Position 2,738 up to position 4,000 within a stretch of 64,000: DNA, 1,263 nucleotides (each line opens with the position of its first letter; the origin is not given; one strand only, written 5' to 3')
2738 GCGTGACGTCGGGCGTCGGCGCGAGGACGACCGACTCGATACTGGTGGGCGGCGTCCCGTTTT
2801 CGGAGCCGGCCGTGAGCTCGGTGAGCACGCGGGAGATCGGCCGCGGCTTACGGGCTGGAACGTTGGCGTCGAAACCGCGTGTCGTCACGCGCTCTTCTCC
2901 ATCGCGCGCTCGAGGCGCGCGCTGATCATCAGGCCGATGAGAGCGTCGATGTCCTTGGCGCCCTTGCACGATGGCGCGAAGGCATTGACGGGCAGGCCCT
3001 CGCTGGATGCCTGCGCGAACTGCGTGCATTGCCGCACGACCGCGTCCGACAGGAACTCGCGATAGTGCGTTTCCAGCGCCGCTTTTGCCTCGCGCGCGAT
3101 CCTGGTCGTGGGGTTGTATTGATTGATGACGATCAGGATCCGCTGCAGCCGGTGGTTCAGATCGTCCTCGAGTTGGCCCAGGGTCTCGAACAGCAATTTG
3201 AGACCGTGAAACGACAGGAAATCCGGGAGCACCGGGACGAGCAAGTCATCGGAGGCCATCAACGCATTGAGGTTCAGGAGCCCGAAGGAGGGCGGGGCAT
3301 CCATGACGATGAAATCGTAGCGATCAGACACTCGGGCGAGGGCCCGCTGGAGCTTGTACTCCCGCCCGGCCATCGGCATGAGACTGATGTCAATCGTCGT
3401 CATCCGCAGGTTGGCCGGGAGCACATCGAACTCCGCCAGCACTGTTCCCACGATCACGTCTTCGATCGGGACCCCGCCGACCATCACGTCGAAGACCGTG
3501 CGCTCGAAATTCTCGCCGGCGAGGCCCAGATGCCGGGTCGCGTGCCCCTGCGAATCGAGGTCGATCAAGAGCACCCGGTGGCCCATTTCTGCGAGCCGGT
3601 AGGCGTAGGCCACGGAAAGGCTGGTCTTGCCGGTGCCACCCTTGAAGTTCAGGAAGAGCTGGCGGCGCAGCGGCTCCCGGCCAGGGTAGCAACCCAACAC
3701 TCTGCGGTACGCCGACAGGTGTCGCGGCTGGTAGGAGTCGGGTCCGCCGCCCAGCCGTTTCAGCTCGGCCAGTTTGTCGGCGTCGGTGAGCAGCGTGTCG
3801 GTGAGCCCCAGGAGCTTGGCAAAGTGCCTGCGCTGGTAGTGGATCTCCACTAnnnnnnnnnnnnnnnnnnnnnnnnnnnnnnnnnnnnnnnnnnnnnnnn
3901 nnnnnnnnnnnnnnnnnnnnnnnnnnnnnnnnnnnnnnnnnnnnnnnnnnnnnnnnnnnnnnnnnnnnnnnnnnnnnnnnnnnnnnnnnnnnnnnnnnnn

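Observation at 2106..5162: Reverse-oriented ParA + coiled-coil/HEAT + Pro-rich/coiled-coil trio inside the cassette array: a PomXYZ-like positioning module?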

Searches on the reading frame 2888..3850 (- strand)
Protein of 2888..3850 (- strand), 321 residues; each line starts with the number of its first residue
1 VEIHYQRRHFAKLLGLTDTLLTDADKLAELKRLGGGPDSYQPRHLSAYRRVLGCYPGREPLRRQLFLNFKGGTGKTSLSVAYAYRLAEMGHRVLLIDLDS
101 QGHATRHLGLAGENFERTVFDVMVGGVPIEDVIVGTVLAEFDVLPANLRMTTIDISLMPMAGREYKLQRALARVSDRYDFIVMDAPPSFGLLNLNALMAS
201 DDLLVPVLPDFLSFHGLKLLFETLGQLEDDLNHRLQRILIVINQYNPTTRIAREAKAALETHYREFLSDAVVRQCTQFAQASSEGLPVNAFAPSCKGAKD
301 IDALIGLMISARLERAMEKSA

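Call 5: search_protein_families(library=pfam, proteins=[window:2888-3850:-], max_evalue=1)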
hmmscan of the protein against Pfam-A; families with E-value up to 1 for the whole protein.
window:2888-3850:- (321 aa): 11 families
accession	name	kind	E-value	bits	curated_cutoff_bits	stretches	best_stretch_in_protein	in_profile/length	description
PF13614.12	AAA_31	-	5.2e-48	163.8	27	1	66-236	6-176/177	AAA domain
PF01656.29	CbiA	-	1.4e-18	67.5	25.4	1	66-288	3-125/125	CobQ/CobB/MinD/ParA nucleotide binding domain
PF06564.18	CBP_BcsQ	-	6.6e-11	42.6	21.3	1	69-304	9-229/234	Cellulose biosynthesis protein BcsQ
PF09140.17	MipZ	-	1.5e-09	38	20.7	1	66-214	5-136/262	ATPase MipZ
PF02374.21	ArsA_ATPase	-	1.2e-07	31.7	24.3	1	64-99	3-38/305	Anion-transporting ATPase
PF10609.15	ParA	-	9.2e-06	25.7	27.1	1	70-118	12-61/246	NUBPL iron-transfer P-loop NTPase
PF00142.24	Fer4_NifH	-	4e-05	23.7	25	1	66-139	4-75/271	4Fe-4S iron sulfur cluster binding proteins, NifH/frxC family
PF07015.17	VirC1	-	0.066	13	24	1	66-101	6-41/231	VirC1 protein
PF18403.7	Thioredoxin_15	-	0.21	12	27.4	1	205-296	31-117/207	Thioredoxin-like domain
PF02606.20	LpxK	-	0.23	11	27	1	71-96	46-71/328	Tetraacyldisaccharide-1-P 4'-kinase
PF06745.19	ATPase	-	0.28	11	26.6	1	70-102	27-60/231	KaiC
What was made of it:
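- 2885..3850 (-): pomZ-like gene (321 aa): ParA/MinD ATPase with a ~65-aa N-terminal extension. AAA_31 5e-48 (call 5).
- Closest known: McdAB carboxysome positioning and MipZ. Different: The Pfam MipZ match is weak (1.5e-9, partial; call 5).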

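Call 6: search_protein_families(library=ncbifam, proteins=[window:2888-3850:-], max_evalue=1)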
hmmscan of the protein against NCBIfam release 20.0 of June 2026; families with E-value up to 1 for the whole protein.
window:2888-3850:- (321 aa): 32 families (the best 25 are shown)
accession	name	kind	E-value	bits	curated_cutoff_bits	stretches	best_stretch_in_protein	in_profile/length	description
NF041546.1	ParA_partition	equivalog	1.6e-28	99.6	180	2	163-305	62-201/203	ParA family partition ATPase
TIGR03453.1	partition_RepA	equivalog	5.3e-26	91.3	348.45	1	66-250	109-312/387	plasmid partitioning protein RepA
TIGR01969.1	minD_arch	subfamily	1.2e-16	60.7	201.75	1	70-215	9-146/251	cell division ATPase MinD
NF010443.0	PRK13869.1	subfamily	1.1e-15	57.3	446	1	65-218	125-292/405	plasmid-partitioning protein RepA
TIGR03371.1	cellulose_yhjQ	equivalog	1.4e-15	57.5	157.85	2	167-308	103-241/246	cellulose biosynthesis protein BcsQ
NF041283.1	PrgP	equivalog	2.3e-12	46.9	400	1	68-233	9-180/297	ParA superfamily DNA segregation protein PrgP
NF010259.0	PRK13705.1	equivalog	4.6e-11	42.3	725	1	69-230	114-287/388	plasmid-partitioning protein SopA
TIGR01007.1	eps_fam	subfamily_domain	8.1e-08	32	108.05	1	70-187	26-137/204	polysaccharide biosynthesis tyrosine autokinase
TIGR01968.1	minD_bact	equivalog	1.4e-07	31.1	212.9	1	70-248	10-176/261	septum site-determining protein MinD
NF047398.1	AAA_KGGVGR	domain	1.7e-07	31.8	90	1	64-99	5-40/190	KGGVGR-motif variant AAA ATPase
NF053622.1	ATPseBagAMYCTU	equivalog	2.2e-07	30.6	400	1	67-101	12-46/325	ATPase BagA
TIGR00345.1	GET3_arsA_TRC40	subfamily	6.3e-07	29.2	135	1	67-99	2-34/299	TRC40/GET3/ArsA family transport-energizing ATPase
TIGR03018.1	pepcterm_TyrKin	hypoth_equivalog_domain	6.3e-07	28.9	230.65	1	72-200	46-171/207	XrtA-associated tyrosine autokinase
NF008568.0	PRK11519.1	equivalog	2.2e-06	26.2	1068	1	72-189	537-647/720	tyrosine-protein kinase Wzc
TIGR04291.1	arsen_driv_ArsA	equivalog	8.9e-06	24.7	650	1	65-99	6-40/565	arsenical pump-driving ATPase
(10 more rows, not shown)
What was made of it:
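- On MinCDE: minD_bact scores 31 bits against a cut-off of 212.9 (call 6).
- Closest known: MinCDE. Different: The ATPase scores 31 bits against the bacterial MinD model, whose cut-off is 212.9 (call 6).
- NCBIfam gives partial, below-cutoff matches to ParA_partition (99.6 bits against a cutoff of 180) and to plasmid RepA (call 6).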

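Call 7: find_encoding_contigs(protein=window:2888-3850:-, flank=10000, max_places=6)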
Protein window:2888-3850:- (321 aa): no gene with exactly this product is on record in the collection.

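Call 8: find_homologous_proteins(query=window:2888-3850:-)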
Query window:2888-3850:- (321 aa): 2298 proteins with E <= 0.001 among 8000 candidates; the best 120 are listed.
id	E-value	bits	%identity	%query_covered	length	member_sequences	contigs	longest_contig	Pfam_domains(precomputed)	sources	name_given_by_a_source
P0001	4.2e-197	672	94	100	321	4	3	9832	PF01656.30,PF13614.13,PF09140.18,PF06564.19,PF02374.22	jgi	-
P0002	6.2e-195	665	93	100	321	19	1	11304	PF10609.16,PF01656.30,PF13614.13,PF09140.18,PF06564.19,PF02374.22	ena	-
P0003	1.4e-193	660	93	100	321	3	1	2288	PF00142.25,PF10609.16,PF01656.30,PF13614.13,PF09140.18,PF06564.19,PF02374.22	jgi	jgi:chromosome partitioning protein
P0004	1.6e-191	653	93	100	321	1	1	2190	PF10609.16,PF01656.30,PF13614.13,PF09140.18,PF06564.19,PF02374.22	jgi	jgi:chromosome partitioning protein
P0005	1.9e-191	653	93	100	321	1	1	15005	PF01656.30,PF13614.13,PF09140.18,PF06564.19,PF02374.22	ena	-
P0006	3.5e-191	652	93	100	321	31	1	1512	PF10609.16,PF01656.30,PF13614.13,PF09140.18,PF06564.19,PF02374.22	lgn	-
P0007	8.8e-191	651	93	100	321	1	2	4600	PF10609.16,PF01656.30,PF13614.13,PF09140.18,PF06564.19,PF02374.22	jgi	jgi:chromosome partitioning protein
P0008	4.7e-188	642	90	100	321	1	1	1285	PF00142.25,PF10609.16,PF01656.30,PF13614.13,PF09140.18,PF06564.19,PF02374.22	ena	-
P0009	5.5e-188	642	90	100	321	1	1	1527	PF00142.25,PF10609.16,PF01656.30,PF13614.13,PF09140.18,PF06564.19,PF02374.22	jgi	jgi:chromosome partitioning protein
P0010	4.4e-187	639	91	100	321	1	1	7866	PF10609.16,PF01656.30,PF13614.13,PF09140.18,PF06564.19,PF02374.22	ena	-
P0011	4.5e-186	636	91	100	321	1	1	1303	PF10609.16,PF01656.30,PF13614.13,PF09140.18,PF06564.19,PF02374.22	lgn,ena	-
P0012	8.5e-186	635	90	100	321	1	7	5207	PF10609.16,PF01656.30,PF13614.13,PF09140.18,PF06564.19,PF02374.22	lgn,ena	-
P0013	1.0e-185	634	90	100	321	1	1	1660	PF01656.30,PF13614.13,PF09140.18,PF06564.19,PF02374.22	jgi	jgi:chromosome partitioning protein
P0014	4.5e-185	632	90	100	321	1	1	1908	PF10609.16,PF01656.30,PF13614.13,PF09140.18,PF06564.19,PF02374.22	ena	-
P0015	9.6e-183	625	88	100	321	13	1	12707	PF00142.25,PF10609.16,PF01656.30,PF13614.13,PF09140.18,PF06564.19,PF02374.22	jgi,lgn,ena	-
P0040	1.3e-168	578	82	100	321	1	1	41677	PF01656.30,PF13614.13,PF09140.18,PF06564.19,PF02374.22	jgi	jgi:chromosome partitioning protein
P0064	2.7e-149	515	72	100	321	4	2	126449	PF01656.30,PF13614.13,PF09140.18,PF06564.19,PF02374.22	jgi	jgi:chromosome partitioning protein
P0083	5.2e-147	507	70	100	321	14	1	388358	PF10609.16,PF01656.30,PF13614.13,PF09140.18,PF06564.19,PF02374.22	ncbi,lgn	ncbi:MAG: ParA family protein [Gemmatimonadales bacterium]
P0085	6.4e-147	507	68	100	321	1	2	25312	PF10609.16,PF01656.30,PF13614.13,PF09140.18,PF06564.19,PF02374.22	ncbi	ncbi:MAG: ParA family protein [Longimicrobiales bacterium]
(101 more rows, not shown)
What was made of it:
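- The ParA is 68-94% identical at a constant 321 aa across Gemmatimonadales and Longimicrobiales (call 8). JGI annotators called the genes 'chromosome partitioning protein' (call 8).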

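Call 9: find_encoding_contigs(protein=P0083, flank=10000, max_places=3)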
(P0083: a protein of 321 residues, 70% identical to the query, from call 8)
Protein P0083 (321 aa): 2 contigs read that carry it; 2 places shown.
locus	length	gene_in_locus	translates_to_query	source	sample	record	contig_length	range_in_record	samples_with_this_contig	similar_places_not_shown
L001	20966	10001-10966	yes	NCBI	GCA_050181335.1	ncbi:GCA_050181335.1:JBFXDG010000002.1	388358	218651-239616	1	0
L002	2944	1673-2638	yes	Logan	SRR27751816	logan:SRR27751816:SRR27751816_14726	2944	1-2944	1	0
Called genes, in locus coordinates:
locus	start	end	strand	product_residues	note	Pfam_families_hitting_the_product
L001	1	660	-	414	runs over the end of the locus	-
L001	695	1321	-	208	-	PF13505:OMP_b-brl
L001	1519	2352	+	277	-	PF00756:Esterase, PF12146:Hydrolase_4 (faint), PF00326:Peptidase_S9 (faint), PF12740:PETase (weak)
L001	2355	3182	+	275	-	-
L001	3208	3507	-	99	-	PF11213:DUF3006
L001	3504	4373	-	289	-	PF00753:Lactamase_B, PF23023:Anti-Pycsar_Apyc1 (weak), PF12706:Lactamase_B_2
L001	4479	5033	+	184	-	-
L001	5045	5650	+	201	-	-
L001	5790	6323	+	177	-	PF07452:CHRD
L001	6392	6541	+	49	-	-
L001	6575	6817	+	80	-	-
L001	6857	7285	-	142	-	PF00571:CBS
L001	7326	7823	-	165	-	-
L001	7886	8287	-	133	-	PF01850:PIN (weak)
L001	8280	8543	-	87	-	PF02604:PhdYeFM_antitox (weak)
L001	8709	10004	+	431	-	PF13646:HEAT_2 (faint), PF02985:HEAT (faint)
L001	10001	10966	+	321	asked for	PF01656:CbiA, PF02374:ArsA_ATPase (weak), PF06564:CBP_BcsQ, PF09140:MipZ, PF10609:ParA (faint), PF13614:AAA_31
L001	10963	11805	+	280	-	-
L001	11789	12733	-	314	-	PF02737:3HCDH_N, PF00725:3HCDH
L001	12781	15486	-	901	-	PF12704:MacB_PCD, PF02687:FtsX, PF12704:MacB_PCD (weak), PF02687:FtsX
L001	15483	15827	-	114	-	PF03551:PadR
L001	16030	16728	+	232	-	PF00111:Fer2 (weak), PF01799:Fer2_2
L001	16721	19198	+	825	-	PF01315:Ald_Xan_dh_C, PF02738:MoCoBD_1, PF20256:MoCoBD_2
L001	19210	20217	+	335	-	PF00941:FAD_binding_5, PF03450:CO_deh_flav_C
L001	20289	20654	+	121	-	-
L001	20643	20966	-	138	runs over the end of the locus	PF01850:PIN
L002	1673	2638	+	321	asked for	PF01656:CbiA, PF02374:ArsA_ATPase (weak), PF06564:CBP_BcsQ, PF09140:MipZ, PF10609:ParA (faint), PF13614:AAA_31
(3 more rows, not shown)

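Call 10: find_encoding_contigs(protein=P0005, flank=10000, max_places=3)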
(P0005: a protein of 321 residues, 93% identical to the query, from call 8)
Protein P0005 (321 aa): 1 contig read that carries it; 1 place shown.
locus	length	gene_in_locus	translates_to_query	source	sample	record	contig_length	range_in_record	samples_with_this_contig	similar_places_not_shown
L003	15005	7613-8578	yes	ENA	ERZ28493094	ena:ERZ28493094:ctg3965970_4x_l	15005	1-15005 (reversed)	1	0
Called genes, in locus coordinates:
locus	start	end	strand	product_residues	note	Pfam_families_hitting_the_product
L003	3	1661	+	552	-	?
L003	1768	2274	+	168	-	PF04542:Sigma70_r2, PF08281:Sigma70_r4_2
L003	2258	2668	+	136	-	PF13490:zf-HC2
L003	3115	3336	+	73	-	-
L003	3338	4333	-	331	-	PF02625:XdhC_CoxI, PF02254:TrkA_N (weak), PF13478:XdhC_C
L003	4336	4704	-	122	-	-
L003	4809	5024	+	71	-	-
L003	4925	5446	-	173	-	-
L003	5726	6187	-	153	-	PF12867:DinB_2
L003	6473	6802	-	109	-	-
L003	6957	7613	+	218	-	PF13646:HEAT_2 (weak), PF02985:HEAT (faint)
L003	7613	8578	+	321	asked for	PF01656:CbiA, PF02374:ArsA_ATPase (weak), PF06564:CBP_BcsQ, PF09140:MipZ (faint), PF13614:AAA_31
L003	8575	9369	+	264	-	PF00038:Filament (faint)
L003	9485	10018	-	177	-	-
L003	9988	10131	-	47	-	-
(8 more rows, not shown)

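Call 11: find_encoding_contigs(protein=P0085, flank=10000, max_places=3)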
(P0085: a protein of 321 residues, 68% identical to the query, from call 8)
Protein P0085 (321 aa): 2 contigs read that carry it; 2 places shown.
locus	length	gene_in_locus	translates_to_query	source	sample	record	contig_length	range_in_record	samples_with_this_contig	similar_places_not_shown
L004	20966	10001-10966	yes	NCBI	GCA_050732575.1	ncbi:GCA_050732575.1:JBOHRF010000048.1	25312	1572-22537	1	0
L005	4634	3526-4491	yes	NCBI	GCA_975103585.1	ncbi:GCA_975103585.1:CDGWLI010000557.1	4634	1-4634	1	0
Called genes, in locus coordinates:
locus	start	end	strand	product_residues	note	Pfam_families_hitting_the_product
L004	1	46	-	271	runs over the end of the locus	-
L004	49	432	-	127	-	PF00392:GntR, PF13730:HTH_36 (weak)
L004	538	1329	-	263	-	PF07719:TPR_2 (faint), PF13432:TPR_16 (weak)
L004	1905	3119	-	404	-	-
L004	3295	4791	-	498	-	PF13598:DUF4139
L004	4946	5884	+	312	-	PF00005:ABC_tran, PF13304:AAA_21, PF13732:DrrA1-3_C (weak)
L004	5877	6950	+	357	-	PF12698:ABC2_membrane_3, PF12679:ABC2_membrane_2 (weak), PF01061:ABC2_membrane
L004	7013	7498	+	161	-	-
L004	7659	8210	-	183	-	PF01152:Bac_globin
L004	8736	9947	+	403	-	-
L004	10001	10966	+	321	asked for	PF01656:CbiA, PF02374:ArsA_ATPase (weak), PF06564:CBP_BcsQ, PF09140:MipZ (faint), PF10609:ParA (weak), PF13614:AAA_31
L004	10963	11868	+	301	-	-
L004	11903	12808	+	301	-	-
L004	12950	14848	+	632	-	PF02129:Peptidase_S15, PF08530:PepX_C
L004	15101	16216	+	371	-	PF13088:BNR_2 (faint), PF22847:Glyco_hydro_43_rel (weak)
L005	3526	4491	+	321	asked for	PF01656:CbiA, PF02374:ArsA_ATPase (weak), PF06564:CBP_BcsQ, PF09140:MipZ (faint), PF10609:ParA (weak), PF13614:AAA_31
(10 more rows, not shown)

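Call 31: search_protein_representatives(protein=window:2888-3850:-)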
Query: 321 residues. Proteins with E-value up to 0.001 (for the whole library): 39589; up to 1e-10: 17612; up to 1e-30: 758. The best 150 are listed.
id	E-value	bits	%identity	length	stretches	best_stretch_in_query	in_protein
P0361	2.9e-114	398.1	61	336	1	3-306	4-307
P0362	6.0e-99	347.8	81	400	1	1-204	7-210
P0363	1.0e-93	330.6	55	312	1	36-313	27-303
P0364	1.5e-78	280.8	79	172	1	21-189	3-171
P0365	7.5e-72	258.8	91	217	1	132-268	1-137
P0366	1.8e-71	257.5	42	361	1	48-311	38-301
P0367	3.0e-71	256.8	65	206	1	1-188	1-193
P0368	5.1e-71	256.1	49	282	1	56-308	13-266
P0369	1.9e-62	227.9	84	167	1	193-321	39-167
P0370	2.4e-61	224.3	44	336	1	38-307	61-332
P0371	4.1e-61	223.5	58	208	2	86-192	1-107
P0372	1.1e-59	218.8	41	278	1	60-305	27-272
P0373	1.3e-59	218.7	62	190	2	60-194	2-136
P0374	5.6e-59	216.5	31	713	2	60-293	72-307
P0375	5.1e-57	210.1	61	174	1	150-309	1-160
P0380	4.5e-53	197.2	40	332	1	45-305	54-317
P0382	8.7e-52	192.9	38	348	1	2-309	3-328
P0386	7.2e-49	183.3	47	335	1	54-297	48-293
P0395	7.8e-43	163.5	33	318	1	3-306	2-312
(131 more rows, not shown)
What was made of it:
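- On PomXYZ division-site positioning system: Generic ParAs reach 30-39% (call 31).
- Generic ParAs score about 145-160 bits at 30-39% identity (call 31).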

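Call 32: list_cluster_members(proteins=[P0361, P0363, P0366, P0368, P0370, P0372, P0380, P0382, P0386, P0395])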
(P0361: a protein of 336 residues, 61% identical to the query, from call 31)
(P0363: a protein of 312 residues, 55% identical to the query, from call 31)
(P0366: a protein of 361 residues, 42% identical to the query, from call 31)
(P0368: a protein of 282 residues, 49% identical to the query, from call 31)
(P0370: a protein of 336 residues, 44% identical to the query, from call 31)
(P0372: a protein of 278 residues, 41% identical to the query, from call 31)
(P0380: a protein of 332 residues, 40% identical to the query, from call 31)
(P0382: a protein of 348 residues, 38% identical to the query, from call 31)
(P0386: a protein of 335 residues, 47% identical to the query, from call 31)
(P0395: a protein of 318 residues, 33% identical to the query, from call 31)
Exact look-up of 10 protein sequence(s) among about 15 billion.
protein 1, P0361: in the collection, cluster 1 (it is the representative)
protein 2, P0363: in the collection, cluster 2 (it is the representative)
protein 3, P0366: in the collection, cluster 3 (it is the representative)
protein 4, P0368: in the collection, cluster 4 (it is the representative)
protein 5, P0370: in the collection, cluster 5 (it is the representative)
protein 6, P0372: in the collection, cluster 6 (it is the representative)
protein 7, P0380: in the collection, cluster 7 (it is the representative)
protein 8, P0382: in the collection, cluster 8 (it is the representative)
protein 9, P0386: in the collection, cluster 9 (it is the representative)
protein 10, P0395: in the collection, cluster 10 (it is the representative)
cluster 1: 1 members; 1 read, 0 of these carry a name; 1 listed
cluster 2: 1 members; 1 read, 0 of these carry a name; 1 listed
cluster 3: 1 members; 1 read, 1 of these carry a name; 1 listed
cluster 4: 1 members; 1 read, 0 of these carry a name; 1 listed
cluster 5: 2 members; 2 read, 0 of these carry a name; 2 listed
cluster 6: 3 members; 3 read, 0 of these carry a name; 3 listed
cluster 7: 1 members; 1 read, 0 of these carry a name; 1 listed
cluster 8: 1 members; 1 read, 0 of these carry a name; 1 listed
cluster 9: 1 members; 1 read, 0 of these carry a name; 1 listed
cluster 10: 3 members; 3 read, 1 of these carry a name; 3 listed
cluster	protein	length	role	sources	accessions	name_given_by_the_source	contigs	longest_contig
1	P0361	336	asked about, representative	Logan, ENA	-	-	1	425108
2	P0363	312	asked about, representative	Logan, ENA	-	-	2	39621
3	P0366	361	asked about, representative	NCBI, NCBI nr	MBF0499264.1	MAG: AAA family ATPase [Candidatus Riflebacteria bacterium] | AAA family ATPase [Candidatus Riflebacteria bacterium]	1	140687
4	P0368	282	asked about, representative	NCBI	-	-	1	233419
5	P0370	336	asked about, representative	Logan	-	-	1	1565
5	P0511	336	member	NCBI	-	-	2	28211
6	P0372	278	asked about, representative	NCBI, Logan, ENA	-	-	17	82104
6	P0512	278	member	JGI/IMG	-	-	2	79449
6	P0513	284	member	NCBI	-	-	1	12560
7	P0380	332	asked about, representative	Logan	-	-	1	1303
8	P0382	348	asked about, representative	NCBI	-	-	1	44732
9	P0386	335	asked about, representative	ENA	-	-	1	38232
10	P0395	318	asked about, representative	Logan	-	-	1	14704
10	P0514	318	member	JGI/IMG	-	chromosome partitioning protein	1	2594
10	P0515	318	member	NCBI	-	-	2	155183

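Call 63: search_solved_structures(query=window:2888-3850:-, max_evalue=1e-10)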
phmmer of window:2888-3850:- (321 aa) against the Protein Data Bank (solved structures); distinct sequences matched with E-value up to 1e-10: 15.
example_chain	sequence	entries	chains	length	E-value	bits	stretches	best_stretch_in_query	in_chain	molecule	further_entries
8ray_B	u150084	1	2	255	2.2e-35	125.9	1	67-303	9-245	ParA family protein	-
1wcv_1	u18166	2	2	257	7.6e-34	120.8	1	60-304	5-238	SEGREGATION PROTEIN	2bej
2bek_A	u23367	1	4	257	9.9e-33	117.2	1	60-304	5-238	SEGREGATION PROTEIN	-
4pfs_A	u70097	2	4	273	1.3e-30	110.2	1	66-297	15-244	Cobyrinic Acid a,c-diamide synthase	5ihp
5if9_A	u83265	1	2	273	1.4e-30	110.1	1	66-297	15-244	Cobyrinic Acid a,c-diamide synthase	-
6iub_A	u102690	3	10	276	1.3e-26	97.1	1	67-272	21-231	SpoOJ regulator (Soj)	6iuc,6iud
8jmj_A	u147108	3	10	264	1.5e-25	93.6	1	67-272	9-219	SpoOJ regulator (Soj)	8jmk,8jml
1ion_A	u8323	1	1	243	1.2e-12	51.2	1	67-300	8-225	PROBABLE CELL DIVISION INHIBITOR MIND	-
3k9g_A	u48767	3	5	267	1.8e-12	50.6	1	66-219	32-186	PF-32 protein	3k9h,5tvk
1g3q_A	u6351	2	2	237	3.2e-12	49.8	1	67-301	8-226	CELL DIVISION INHIBITOR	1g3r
3pg5_A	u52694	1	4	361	4.2e-12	49.4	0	64-145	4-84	Uncharacterized protein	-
7dut_A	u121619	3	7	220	1e-11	48.2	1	67-224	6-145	SOJ protein (Soj)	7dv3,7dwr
1f48_A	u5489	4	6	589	6e-11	45.6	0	64-103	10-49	ARSENITE-TRANSLOCATING ATPASE | ARSENICAL PUMP-DRIVING ATPASE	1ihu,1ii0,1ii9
3ez9_A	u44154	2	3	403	8.5e-11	45.1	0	66-230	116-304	ParA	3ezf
2oze_A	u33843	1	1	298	8.6e-11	45.1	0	68-273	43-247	Orf delta'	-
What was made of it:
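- On PomXYZ division-site positioning system: PDB ParA/Soj score 121-126 bits (call 63).
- Closest known: ParABS chromosome/plasmid partition. Same: Same ATPase superfamily with a deviant Walker A; closest solved structures are ParA and Soj (call 63).
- The best solved structures (ParA, Soj) score only 121-126 bits, and MinD about 50 bits (call 63).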

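Call 64: find_encoding_contigs(protein=P0361, flank=6000, max_places=2)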
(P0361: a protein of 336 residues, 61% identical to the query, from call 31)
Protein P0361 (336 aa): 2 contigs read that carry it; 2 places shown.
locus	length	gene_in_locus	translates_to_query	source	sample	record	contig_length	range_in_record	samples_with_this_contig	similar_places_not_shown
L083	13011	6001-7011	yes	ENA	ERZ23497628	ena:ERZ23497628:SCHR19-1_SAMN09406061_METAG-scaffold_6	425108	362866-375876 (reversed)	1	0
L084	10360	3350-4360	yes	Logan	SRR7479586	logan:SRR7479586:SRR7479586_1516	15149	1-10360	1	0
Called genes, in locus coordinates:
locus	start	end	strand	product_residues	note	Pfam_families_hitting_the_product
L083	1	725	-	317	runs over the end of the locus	PF03372:Exo_endo_phos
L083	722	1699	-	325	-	PF00535:Glycos_transf_2, PF13641:Glyco_tranf_2_3, PF10111:Glyco_tranf_2_2, PF13506:Glyco_transf_21 (weak), PF13632:Glyco_trans_2_3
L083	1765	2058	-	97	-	PF04359:DUF493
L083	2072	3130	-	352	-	PF02779:Transket_pyr, PF02780:Transketolase_C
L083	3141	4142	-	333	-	PF00676:E1_dh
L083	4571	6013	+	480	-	PF02985:HEAT (faint), PF13513:HEAT_EZ (faint), PF13646:HEAT_2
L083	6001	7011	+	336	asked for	PF02374:ArsA_ATPase (weak), PF09140:MipZ, PF13614:AAA_31, PF01656:CbiA, PF06564:CBP_BcsQ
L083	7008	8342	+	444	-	-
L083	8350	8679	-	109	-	PF07238:PilZ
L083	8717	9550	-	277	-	-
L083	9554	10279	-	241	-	PF12847:Methyltransf_18, PF04816:TrmK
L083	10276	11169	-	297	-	PF00126:HTH_1, PF03466:LysR_substrate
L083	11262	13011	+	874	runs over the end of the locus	-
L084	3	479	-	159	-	?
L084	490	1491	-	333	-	PF00676:E1_dh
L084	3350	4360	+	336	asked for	PF02374:ArsA_ATPase (weak), PF09140:MipZ, PF13614:AAA_31, PF01656:CbiA, PF06564:CBP_BcsQ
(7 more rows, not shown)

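Call 65: find_encoding_contigs(protein=P0366, flank=6000, max_places=2)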
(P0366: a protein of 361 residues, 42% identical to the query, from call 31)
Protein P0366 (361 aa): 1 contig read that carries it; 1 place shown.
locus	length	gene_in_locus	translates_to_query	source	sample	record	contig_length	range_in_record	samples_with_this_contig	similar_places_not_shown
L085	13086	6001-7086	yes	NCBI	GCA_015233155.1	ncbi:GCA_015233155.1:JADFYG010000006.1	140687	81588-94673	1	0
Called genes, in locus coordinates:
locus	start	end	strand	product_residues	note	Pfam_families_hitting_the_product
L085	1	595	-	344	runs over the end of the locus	PF13414:TPR_11 (faint)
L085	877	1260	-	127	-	-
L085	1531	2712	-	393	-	PF00072:Response_reg, PF00512:HisKA (weak), PF02518:HATPase_c, PF13589:HATPase_c_3 (weak)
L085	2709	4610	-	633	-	PF00072:Response_reg, PF00989:PAS, PF08448:PAS_4 (weak), PF13426:PAS_9, PF08447:PAS_3, PF00512:HisKA, PF02518:HATPase_c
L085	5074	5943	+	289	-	-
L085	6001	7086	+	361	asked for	PF01656:CbiA, PF02374:ArsA_ATPase (weak), PF06564:CBP_BcsQ, PF09140:MipZ (weak), PF10609:ParA (weak), PF13614:AAA_31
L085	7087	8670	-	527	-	-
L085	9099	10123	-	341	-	-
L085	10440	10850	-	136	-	-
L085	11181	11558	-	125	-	-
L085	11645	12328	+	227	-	-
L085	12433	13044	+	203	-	-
